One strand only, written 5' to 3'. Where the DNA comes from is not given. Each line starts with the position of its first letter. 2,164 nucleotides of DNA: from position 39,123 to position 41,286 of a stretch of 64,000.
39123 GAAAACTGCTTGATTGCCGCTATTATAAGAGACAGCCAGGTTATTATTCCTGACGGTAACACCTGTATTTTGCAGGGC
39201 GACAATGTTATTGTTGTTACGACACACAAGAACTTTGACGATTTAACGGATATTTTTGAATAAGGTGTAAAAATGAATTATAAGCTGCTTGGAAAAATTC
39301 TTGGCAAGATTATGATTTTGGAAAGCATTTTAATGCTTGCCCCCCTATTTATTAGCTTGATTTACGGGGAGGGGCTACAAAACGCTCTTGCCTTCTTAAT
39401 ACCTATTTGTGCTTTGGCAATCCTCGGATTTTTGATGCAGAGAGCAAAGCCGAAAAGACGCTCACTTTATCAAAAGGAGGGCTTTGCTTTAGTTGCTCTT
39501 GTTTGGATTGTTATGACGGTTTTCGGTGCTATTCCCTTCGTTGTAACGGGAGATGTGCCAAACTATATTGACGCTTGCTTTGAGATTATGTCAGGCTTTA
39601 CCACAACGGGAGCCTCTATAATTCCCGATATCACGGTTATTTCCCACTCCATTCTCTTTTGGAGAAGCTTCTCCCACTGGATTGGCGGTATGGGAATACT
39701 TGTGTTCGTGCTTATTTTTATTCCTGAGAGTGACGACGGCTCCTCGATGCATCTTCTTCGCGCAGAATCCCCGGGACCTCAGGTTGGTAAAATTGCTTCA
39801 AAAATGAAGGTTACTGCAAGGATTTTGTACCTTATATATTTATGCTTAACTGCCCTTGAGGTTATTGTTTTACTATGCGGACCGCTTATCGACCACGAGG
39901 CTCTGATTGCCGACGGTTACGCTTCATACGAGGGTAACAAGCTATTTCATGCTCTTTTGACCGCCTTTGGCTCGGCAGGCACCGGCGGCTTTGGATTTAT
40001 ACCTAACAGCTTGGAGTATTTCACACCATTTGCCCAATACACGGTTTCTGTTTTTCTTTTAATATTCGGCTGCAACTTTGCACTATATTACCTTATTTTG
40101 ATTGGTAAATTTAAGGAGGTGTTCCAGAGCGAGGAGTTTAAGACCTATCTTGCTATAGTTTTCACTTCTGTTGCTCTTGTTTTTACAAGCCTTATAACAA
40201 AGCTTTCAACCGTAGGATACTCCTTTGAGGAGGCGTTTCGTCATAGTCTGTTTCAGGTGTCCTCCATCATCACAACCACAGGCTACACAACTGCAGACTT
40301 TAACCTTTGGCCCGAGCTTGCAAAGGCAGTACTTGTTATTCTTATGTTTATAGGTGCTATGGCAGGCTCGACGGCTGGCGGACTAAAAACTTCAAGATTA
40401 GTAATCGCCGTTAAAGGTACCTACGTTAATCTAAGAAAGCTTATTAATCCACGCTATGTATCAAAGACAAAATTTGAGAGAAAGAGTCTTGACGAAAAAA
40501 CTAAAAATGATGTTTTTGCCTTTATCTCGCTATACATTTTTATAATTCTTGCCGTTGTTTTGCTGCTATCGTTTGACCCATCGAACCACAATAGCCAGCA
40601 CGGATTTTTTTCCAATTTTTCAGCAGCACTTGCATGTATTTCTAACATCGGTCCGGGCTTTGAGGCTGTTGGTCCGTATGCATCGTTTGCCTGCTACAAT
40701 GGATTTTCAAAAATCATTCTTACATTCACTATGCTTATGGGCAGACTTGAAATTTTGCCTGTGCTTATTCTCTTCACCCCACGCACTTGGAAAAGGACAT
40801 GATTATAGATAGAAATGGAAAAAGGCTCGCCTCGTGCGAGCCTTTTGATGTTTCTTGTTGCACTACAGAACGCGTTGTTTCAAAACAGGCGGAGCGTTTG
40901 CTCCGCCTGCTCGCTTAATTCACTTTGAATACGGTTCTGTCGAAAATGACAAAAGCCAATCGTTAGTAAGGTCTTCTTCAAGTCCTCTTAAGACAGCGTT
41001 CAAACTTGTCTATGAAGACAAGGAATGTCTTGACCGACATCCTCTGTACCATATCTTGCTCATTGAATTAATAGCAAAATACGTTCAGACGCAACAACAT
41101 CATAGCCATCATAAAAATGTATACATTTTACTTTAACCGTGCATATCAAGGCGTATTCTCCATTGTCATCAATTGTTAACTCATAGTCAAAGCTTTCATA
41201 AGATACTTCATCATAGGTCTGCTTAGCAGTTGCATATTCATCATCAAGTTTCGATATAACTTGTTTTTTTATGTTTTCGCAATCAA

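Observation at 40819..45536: AT-rich two-gene island inserted between convergent trkH and gap, bracketed by two copies of the same terminator hairpin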

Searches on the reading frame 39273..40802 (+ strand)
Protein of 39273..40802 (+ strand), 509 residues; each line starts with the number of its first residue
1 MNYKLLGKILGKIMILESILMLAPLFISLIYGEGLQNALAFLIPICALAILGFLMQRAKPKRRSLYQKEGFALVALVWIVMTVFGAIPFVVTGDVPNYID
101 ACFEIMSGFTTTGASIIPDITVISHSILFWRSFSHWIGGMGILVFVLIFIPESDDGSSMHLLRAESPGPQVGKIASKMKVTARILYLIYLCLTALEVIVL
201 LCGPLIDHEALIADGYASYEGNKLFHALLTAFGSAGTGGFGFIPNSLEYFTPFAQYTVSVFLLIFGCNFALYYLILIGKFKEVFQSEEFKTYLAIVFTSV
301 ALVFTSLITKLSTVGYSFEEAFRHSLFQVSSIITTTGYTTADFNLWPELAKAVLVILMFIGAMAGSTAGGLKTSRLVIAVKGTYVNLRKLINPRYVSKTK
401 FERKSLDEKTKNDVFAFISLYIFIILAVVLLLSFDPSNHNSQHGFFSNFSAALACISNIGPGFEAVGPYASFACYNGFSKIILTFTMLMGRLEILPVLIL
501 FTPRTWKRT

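Call 5: search_protein_families(library=pfam, proteins=[window:39273-40802:+], max_evalue=0.01)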
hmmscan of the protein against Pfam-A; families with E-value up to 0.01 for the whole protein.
window:39273-40802:+ (509 aa): 1 family
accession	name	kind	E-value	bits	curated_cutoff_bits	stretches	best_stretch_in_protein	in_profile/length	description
PF02386.22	TrkH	-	1e-60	206.1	27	1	41-502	9-491/502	Cation transport protein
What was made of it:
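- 39273..40802 (+): trkH (K+ uptake, 509 aa), the left flanking core gene. Its last ~40 nt (40763-40802) belong to the imported tract. Pfam TrkH E=1e-60 (call 5).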

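Call 8: find_encoding_contigs(protein=window:39273-40802:+, flank=8000, max_places=10)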
Protein window:39273-40802:+ (509 aa): no gene with exactly this product is on record in the collection.

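Call 15: find_related_loci(query=window:39273-40802:+, collection=genome_contigs, flank=8000)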
Query window:39273-40802:+ (509 aa) in genome_contigs; peptide patterns used: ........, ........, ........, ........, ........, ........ (x = any residue, [..] = any of these).
150 stretches matched a pattern; 87 encode a relative of the query (tblastn E <= 1e-3); the best 80 are kept; 80 distinct loci.
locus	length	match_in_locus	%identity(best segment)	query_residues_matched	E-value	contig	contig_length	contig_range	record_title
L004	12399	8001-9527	87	1-509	0e+0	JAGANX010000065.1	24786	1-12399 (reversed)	MAG: Clostridia bacterium isolate RGIG8614 Water_deer_Cecum.Co__c1402132, whole genome shotgun sequence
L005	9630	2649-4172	86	1-508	0e+0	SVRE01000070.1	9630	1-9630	MAG: Oscillospiraceae bacterium isolate SIG635 NODE_31529_length_9630_cov_1.346838, whole genome shotgun sequence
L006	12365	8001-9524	78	1-508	0e+0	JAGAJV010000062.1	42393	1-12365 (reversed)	MAG: Clostridia bacterium isolate RGIG8508 Water_deer_Cecum-2__c148226, whole genome shotgun sequence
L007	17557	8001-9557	76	1-509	0e+0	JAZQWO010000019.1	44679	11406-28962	MAG: Eubacteriales bacterium isolate T1900045166_TC20190160.MAGScoT_cleanbin_000001 SGB_5137_k141_1324499, whole genome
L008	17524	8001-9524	75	1-508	0e+0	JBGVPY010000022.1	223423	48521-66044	MAG: Eubacteriales bacterium isolate fecal_MAG_177 fecal_MAG_177_contig_0022, whole genome shotgun sequence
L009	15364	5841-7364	75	1-508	0e+0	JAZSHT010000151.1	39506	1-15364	MAG: Eubacteriales bacterium isolate T1900044574_TS20190040.MAGScoT_cleanbin_000048 SGB_476_k141_412759, whole genome sh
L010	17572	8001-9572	73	1-509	0e+0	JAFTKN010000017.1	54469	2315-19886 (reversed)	MAG: Clostridia bacterium isolate RGIG3902 Roe_deer_Cecum-2__c1381, whole genome shotgun sequence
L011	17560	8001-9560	74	1-508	0e+0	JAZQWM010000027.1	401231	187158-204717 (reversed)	MAG: Eubacteriales bacterium isolate T1900045166_TC20190160.MAGScoT_cleanbin_000006 SGB_5139_k141_152067, whole genome s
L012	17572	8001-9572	71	1-509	0e+0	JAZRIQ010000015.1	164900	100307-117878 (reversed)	MAG: Eubacteriales bacterium isolate T1900045474_YK20190167.MAGScoT_cleanbin_000001 SGB_7249_k141_865778, whole genome s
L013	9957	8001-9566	73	1-509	0e+0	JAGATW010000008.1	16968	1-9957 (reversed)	MAG: Clostridia bacterium isolate RGIG8769 Water_deer_Colon.Co__c66506, whole genome shotgun sequence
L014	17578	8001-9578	69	1-508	0e+0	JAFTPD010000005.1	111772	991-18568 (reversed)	MAG: Clostridia bacterium isolate RGIG4022 Roe_deer_Cecum-5__c1983, whole genome shotgun sequence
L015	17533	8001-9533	70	1-509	0e+0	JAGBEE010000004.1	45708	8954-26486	MAG: Clostridia bacterium isolate RGIG9037 Water_deer_Rectum-4__c1056, whole genome shotgun sequence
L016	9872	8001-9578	68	1-508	0e+0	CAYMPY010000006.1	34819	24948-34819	MAG TPA_asm: uncultured Oscillospiraceae bacterium isolate SRP315200_co2_690 genome assembly, contig: NODE_663_length_34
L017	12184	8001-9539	71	1-509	0e+0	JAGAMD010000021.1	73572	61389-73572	MAG: Clostridia bacterium isolate RGIG8568 Water_deer_Cecum-3__c421812, whole genome shotgun sequence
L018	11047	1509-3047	70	1-509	0e+0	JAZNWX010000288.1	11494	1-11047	MAG: Eubacteriales bacterium isolate T1900044781_TS20190247.MAGScoT_cleanbin_000053 SGB_2559_k141_1982422, whole genome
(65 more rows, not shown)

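Call 23: find_homologous_proteins(query=window:39273-40802:+, max_evalue=1e-100)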
Query window:39273-40802:+ (509 aa): 7740 proteins with E <= 1e-100 among 8000 candidates; the best 120 are listed.
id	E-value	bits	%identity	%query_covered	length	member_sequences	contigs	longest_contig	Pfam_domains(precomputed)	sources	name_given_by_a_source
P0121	0.0e+0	1115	100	100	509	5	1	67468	PF02386.23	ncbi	-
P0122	2.7e-297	1004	89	100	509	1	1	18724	PF02386.23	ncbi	-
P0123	2.9e-296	1001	87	100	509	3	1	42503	PF02386.23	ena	-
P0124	2.7e-294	994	87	100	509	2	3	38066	PF02386.23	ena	-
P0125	3.6e-292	987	86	100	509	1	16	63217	PF02386.23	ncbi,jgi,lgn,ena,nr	ncbi:MAG: TrkH family potassium uptake protein [Ruminococcaceae bacterium]|nr:TrkH family potassium 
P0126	5.9e-292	987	86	100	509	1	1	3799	PF02386.23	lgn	-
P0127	9.2e-282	953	83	100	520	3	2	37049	PF02386.23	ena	-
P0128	8.3e-281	950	82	100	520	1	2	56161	PF02386.23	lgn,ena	-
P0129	3.3e-280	948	83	100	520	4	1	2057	PF02386.23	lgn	-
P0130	4.6e-280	947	82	100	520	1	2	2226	PF02386.23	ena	-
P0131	1.2e-276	936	80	100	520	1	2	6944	PF02386.23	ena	-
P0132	9.7e-275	930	81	100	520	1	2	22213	PF02386.23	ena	-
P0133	1.1e-274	930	81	100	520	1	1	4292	PF02386.23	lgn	-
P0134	1.3e-274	929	81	100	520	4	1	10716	PF02386.23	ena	-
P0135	4.5e-273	924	80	100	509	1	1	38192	PF02386.23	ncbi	-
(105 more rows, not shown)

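Call 24: list_cluster_members(proteins=[P0121, P0001, P0002])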
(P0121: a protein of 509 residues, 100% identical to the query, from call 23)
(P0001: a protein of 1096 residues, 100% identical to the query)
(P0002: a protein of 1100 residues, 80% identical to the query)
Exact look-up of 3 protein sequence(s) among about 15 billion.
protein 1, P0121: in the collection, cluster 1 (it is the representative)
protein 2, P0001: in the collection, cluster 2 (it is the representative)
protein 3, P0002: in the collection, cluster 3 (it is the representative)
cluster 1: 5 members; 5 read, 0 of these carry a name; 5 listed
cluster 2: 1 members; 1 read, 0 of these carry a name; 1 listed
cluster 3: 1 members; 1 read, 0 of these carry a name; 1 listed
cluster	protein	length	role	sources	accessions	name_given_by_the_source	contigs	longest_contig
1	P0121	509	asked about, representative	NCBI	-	-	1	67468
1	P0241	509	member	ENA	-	-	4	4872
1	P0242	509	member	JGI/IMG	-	-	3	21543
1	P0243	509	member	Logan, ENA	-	-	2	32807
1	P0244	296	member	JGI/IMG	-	-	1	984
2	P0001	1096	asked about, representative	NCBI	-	-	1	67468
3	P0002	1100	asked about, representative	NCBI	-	-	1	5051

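Call 25: find_encoding_contigs(protein=P0242, flank=8000, max_places=6)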
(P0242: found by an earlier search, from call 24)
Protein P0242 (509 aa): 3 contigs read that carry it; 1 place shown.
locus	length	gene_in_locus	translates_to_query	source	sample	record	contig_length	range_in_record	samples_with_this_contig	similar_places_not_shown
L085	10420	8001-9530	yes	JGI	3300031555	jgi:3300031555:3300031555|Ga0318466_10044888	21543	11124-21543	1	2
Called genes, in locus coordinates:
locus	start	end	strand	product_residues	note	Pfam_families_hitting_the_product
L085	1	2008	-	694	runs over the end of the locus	PF00089:Trypsin, PF13365:Trypsin_2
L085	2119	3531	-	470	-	PF14691:Fer4_20, PF07992:Pyr_redox_2 (weak), PF01946:Thi4 (weak), PF00070:Pyr_redox (weak), PF07992:Pyr_redox_2, PF13450:NAD_binding_8, PF13738:Pyr_redox_3 (weak), PF01262:AlaDh_PNT_C (weak), +5 more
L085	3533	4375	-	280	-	PF10418:DHODB_Fe-S_bind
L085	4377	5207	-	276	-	PF01513:NAD_kinase, PF20143:NAD_kinase_C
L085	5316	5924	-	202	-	PF05067:Mn_catalase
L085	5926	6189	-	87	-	PF12652:CotJB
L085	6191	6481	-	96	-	PF11007:CotJA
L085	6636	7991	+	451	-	PF01488:Shikimate_DH (faint), PF02254:TrkA_N, PF02558:ApbA (faint), PF03435:Sacchrp_dh_NADP (faint), PF03721:UDPG_MGDP_dh_N (faint), PF02080:TrkA_C, PF02254:TrkA_N, PF02080:TrkA_C, +2 more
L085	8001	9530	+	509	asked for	PF02386:TrkH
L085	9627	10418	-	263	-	?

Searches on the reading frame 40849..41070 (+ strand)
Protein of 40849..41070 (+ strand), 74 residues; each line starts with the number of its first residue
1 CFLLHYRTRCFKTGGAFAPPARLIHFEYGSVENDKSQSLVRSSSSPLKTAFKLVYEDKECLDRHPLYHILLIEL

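Call 34: search_protein_families(library=pfam, proteins=[window:40849-41070:+], max_evalue=10)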
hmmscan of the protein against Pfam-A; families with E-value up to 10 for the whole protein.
seq(74 aa): 0 families

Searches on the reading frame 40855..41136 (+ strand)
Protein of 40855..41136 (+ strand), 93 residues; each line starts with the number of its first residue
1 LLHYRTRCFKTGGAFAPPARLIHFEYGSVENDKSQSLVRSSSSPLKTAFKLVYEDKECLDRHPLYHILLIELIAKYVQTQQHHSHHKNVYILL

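Call 5: search_protein_families(library=pfam, proteins=[window:40855-41136:+], max_evalue=0.01)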
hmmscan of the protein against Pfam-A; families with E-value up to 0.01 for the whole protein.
window:40855-41136:+ (93 aa): 0 families
